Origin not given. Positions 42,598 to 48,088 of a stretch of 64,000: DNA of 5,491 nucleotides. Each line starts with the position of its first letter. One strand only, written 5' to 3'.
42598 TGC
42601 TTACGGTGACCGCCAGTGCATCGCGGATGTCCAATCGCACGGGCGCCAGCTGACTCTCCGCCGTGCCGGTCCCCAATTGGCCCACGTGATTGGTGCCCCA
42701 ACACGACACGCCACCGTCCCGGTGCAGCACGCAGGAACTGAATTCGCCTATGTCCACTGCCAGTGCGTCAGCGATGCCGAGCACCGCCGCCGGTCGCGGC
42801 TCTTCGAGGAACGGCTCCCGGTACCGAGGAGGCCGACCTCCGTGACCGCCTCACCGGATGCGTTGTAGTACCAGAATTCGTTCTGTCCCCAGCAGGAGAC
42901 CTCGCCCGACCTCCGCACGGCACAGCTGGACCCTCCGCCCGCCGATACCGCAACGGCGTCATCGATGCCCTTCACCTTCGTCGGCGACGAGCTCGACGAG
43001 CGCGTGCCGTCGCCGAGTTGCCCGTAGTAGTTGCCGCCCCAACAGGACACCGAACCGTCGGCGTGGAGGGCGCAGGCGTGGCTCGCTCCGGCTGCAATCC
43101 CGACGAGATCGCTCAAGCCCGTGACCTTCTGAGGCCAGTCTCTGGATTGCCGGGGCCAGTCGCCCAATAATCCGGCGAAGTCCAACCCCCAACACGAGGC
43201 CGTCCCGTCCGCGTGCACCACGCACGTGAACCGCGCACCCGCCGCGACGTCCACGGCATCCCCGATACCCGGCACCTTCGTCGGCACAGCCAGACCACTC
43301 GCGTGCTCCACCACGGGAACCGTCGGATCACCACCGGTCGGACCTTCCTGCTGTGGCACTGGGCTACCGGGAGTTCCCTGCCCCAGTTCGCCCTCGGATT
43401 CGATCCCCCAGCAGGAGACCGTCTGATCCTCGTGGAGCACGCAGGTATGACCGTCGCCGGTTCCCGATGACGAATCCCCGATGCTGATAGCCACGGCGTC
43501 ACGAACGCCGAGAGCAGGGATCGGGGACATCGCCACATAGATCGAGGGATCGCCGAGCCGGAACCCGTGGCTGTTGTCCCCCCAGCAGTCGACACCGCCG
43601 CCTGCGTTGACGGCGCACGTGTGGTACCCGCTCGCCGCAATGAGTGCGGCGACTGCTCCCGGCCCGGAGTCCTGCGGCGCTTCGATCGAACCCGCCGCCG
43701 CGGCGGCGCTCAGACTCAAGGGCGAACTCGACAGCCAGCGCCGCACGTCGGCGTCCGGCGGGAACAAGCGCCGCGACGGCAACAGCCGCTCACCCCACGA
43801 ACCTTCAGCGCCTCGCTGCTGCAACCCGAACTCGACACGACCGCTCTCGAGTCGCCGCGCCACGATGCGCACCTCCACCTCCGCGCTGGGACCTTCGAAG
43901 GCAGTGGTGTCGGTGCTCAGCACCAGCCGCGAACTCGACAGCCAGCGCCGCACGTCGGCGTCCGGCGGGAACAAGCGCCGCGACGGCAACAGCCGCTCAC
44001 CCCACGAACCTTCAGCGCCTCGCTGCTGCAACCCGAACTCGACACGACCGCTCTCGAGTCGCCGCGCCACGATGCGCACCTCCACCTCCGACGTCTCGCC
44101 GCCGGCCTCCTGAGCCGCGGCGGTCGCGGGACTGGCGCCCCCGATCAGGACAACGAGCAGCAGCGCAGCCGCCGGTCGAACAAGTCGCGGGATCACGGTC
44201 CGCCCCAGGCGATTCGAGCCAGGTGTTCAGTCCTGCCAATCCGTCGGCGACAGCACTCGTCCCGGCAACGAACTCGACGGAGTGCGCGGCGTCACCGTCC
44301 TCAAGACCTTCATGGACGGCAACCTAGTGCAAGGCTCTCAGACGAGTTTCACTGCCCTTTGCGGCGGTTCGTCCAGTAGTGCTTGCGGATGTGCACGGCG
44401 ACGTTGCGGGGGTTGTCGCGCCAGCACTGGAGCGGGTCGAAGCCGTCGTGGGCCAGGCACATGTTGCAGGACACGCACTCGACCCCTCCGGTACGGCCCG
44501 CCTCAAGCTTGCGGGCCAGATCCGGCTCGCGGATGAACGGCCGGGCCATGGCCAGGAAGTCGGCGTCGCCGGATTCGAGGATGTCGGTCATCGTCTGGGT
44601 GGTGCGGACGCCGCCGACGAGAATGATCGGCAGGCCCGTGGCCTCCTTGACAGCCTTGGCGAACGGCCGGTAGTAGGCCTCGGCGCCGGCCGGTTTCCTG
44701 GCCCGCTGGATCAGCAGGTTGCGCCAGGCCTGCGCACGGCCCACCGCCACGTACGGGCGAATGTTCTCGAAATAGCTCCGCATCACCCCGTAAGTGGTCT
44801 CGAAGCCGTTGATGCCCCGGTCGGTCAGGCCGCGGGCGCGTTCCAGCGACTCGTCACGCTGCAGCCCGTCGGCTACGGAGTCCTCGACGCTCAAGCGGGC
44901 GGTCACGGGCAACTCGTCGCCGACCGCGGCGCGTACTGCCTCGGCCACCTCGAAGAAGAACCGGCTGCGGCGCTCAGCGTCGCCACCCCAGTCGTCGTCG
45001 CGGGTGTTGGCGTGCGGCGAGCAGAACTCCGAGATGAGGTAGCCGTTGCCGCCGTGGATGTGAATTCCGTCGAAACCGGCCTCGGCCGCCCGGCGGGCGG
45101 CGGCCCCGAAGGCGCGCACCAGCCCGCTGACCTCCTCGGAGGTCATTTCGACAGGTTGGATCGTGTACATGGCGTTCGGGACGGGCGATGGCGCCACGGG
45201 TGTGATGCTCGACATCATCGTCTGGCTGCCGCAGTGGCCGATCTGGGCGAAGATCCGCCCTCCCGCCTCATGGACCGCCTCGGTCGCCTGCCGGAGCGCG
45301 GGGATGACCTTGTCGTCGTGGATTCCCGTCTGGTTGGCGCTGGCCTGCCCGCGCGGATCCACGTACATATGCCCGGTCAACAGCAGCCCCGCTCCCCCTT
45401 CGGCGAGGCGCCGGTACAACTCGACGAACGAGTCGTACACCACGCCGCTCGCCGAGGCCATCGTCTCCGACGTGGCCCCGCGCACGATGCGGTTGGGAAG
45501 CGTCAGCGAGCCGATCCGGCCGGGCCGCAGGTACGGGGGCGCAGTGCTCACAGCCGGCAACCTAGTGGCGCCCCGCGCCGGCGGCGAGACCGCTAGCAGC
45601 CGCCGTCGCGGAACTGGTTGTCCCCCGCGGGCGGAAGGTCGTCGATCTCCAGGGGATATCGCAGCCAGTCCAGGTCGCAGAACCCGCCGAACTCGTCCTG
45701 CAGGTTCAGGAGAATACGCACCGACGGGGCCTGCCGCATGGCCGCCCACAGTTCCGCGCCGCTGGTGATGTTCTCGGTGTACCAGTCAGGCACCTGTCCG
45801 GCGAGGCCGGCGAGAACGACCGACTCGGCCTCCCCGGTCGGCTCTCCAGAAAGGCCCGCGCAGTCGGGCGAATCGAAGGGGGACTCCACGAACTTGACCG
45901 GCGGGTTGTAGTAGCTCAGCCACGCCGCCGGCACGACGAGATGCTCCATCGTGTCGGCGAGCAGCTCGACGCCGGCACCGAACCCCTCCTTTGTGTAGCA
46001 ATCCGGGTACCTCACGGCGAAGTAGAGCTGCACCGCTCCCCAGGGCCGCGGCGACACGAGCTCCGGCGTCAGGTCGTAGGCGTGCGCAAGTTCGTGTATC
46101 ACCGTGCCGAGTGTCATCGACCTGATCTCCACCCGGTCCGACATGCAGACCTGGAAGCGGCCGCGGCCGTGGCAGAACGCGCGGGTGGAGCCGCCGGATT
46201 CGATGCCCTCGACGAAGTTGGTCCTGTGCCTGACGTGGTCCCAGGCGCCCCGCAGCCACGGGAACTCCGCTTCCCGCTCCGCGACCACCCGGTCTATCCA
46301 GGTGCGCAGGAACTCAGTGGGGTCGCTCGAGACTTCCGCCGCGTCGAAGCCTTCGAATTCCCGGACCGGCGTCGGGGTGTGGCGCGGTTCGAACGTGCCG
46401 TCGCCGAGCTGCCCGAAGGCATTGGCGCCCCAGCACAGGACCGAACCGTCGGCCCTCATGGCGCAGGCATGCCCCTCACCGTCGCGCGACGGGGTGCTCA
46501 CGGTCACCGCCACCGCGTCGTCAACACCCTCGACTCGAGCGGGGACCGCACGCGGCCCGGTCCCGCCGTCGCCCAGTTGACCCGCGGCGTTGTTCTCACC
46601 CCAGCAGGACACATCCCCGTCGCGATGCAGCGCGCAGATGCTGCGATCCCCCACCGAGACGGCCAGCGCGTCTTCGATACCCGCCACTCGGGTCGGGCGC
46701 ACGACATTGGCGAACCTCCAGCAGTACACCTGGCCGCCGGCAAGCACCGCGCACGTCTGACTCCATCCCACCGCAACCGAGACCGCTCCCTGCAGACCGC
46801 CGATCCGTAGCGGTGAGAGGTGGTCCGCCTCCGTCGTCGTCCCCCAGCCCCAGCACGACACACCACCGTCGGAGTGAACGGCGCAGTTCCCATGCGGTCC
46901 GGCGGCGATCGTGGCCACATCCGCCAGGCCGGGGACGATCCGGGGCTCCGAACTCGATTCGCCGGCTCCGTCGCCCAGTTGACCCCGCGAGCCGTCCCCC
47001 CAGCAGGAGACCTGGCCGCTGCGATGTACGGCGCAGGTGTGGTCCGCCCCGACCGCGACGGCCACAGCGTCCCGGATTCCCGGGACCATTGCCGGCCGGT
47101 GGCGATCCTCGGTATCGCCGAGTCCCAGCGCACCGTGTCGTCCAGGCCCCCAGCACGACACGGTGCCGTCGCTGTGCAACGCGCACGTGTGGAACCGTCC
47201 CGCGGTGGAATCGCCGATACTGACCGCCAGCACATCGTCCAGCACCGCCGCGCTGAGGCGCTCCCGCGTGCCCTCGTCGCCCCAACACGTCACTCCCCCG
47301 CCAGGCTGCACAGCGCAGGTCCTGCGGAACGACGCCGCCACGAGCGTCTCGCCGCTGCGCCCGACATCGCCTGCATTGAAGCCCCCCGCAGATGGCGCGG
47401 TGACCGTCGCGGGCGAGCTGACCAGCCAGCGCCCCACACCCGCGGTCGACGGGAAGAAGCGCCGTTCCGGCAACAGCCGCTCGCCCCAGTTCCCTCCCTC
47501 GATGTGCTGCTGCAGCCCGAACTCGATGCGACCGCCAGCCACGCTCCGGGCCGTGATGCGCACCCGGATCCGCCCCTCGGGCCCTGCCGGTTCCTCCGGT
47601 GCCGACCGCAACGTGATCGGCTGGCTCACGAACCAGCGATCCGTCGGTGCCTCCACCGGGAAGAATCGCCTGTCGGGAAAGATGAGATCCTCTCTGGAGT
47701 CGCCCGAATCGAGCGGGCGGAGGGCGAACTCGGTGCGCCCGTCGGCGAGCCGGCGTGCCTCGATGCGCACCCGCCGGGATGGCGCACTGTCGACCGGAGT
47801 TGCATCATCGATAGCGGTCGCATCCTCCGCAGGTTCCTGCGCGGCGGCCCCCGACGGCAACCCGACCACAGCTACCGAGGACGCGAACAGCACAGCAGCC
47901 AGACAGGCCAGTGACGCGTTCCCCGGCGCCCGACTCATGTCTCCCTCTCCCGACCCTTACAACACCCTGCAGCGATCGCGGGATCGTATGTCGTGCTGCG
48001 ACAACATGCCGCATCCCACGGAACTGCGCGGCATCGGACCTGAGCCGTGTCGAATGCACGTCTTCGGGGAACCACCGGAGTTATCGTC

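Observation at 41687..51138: Paralogous family of secreted RCC1-propeller proteins with an unannotated 6-Cys HExxH C-terminal domain ending in FRDGGC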

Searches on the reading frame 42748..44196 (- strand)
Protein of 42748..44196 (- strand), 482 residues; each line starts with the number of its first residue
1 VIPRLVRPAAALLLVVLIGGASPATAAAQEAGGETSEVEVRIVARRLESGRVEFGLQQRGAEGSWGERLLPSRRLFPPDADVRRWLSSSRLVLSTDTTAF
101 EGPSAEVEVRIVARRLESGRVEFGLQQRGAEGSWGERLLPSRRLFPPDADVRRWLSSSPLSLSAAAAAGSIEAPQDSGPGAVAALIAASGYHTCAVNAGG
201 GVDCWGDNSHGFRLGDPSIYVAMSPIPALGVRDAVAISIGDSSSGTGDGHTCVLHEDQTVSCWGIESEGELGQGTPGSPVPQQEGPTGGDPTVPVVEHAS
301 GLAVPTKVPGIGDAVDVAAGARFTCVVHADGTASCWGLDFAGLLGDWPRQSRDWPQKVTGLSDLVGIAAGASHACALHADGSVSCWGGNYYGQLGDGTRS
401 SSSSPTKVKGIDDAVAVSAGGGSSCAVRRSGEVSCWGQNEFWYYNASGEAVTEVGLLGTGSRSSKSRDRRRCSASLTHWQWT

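Call 3: search_protein_families(library=pfam, proteins=[window:42748-44196:-], max_evalue=1)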
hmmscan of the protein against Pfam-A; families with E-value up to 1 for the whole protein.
window:42748-44196:- (482 aa): 4 families
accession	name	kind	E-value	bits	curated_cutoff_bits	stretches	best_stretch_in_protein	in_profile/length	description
PF25390.1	WD40_RLD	-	1.4e-38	133.6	150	1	181-460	89-333/363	RCC1-like domain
PF13540.12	RCC1_2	-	3.8e-35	119.2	22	5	366-393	3-30/30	Regulator of chromosome condensation (RCC1) repeat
PF00415.24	RCC1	-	1.1e-19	71.2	21.7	3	380-427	1-50/50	Regulator of chromosome condensation (RCC1) repeat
PF25384.1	Alsin_RLD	-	0.027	14.2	100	1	363-409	276-318/405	Alsin RCC1-like domain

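Call 4: search_protein_families(library=ncbifam, proteins=[window:42748-44196:-], max_evalue=1)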
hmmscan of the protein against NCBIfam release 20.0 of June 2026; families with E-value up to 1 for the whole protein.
window:42748-44196:- (482 aa): 0 families

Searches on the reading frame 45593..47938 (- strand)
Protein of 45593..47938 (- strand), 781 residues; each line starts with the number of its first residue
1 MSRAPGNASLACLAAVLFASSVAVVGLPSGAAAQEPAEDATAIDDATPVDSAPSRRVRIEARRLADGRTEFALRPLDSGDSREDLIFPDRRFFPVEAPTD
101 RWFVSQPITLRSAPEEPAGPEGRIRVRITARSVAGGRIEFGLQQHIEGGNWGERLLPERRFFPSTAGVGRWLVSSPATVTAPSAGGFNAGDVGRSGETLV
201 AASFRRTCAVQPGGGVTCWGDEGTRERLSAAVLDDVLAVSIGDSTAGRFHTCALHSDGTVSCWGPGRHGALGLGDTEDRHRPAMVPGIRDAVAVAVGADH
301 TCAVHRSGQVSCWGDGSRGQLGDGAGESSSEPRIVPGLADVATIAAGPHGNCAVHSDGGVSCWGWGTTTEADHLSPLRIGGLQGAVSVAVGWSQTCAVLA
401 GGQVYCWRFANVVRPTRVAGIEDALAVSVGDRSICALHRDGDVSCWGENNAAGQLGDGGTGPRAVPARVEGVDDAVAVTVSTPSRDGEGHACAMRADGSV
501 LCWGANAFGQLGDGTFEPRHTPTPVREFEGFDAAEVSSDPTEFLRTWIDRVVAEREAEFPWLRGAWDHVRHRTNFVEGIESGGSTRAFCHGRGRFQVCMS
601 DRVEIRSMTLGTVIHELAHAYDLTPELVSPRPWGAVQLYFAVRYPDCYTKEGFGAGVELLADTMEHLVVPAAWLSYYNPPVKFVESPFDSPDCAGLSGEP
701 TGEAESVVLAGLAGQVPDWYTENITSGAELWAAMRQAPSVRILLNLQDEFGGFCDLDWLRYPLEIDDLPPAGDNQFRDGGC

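Call 3: search_protein_families(library=pfam, proteins=[window:45593-47938:-], max_evalue=1)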
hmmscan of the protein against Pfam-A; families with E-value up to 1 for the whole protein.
window:45593-47938:- (781 aa): 4 families
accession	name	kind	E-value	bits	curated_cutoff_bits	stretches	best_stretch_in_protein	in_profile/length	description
PF25390.1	WD40_RLD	-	1.8e-49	169.4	150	2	200-370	147-329/363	RCC1-like domain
PF13540.12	RCC1_2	-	4.3e-37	125.4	22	6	292-320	2-30/30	Regulator of chromosome condensation (RCC1) repeat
PF00415.24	RCC1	-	1.2e-33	115.9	21.7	4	257-304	1-50/50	Regulator of chromosome condensation (RCC1) repeat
PF25384.1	Alsin_RLD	-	0.13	11.9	100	0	449-517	250-313/405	Alsin RCC1-like domain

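Call 4: search_protein_families(library=ncbifam, proteins=[window:45593-47938:-], max_evalue=1)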
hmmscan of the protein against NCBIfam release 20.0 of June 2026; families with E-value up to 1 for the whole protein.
window:45593-47938:- (781 aa): 0 families

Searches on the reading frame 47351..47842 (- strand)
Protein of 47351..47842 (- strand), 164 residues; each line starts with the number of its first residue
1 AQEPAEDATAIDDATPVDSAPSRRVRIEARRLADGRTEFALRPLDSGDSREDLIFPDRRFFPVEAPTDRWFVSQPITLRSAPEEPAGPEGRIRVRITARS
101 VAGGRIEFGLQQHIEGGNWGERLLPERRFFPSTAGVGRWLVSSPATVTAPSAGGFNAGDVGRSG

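Call 45: search_protein_families(library=pfam, proteins=[window:47351-47842:-], max_evalue=1)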
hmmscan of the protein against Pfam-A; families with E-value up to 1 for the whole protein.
seq(164 aa): 1 family
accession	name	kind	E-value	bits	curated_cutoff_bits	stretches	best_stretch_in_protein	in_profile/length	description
PF18614.7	RNase_II_C_S1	-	0.27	11.6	26.6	0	85-109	33-57/59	RNase II-type exonuclease C-terminal S1 domain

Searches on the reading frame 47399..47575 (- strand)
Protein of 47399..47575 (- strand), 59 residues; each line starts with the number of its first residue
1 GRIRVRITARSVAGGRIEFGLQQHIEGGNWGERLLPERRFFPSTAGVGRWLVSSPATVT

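Call 62: find_homologous_proteins(query=A5, max_evalue=0.001)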
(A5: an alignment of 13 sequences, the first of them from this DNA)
Query A5 (13 sequences) (59 aa, profile of the alignment): 53 proteins with E <= 0.001 among 1021 candidates.
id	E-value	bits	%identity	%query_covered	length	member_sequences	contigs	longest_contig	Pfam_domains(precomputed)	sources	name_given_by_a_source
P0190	1.1e-37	145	58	85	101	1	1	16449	-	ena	-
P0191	3.0e-25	105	67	97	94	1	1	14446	-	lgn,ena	-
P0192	4.1e-25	105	65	92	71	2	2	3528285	-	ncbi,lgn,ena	-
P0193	8.7e-25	104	52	92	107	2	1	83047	-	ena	-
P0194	1.2e-23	100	60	93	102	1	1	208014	PF13540.13,PF25390.2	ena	-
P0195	1.2e-23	100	53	90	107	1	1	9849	-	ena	-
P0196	1.5e-23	100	62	88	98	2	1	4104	-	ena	-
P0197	1.7e-23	100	63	92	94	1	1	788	-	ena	-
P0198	1.9e-23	100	68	85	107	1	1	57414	-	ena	-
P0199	2.0e-23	100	58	93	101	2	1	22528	PF13540.13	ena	-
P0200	9.4e-23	97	62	93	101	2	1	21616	-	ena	-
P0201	9.7e-23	97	58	93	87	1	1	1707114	-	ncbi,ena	-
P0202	1.3e-22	97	56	93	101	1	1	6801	PF13540.13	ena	-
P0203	1.6e-22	97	58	93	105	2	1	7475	PF13540.13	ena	-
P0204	5.3e-22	95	56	93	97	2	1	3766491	PF13540.13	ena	-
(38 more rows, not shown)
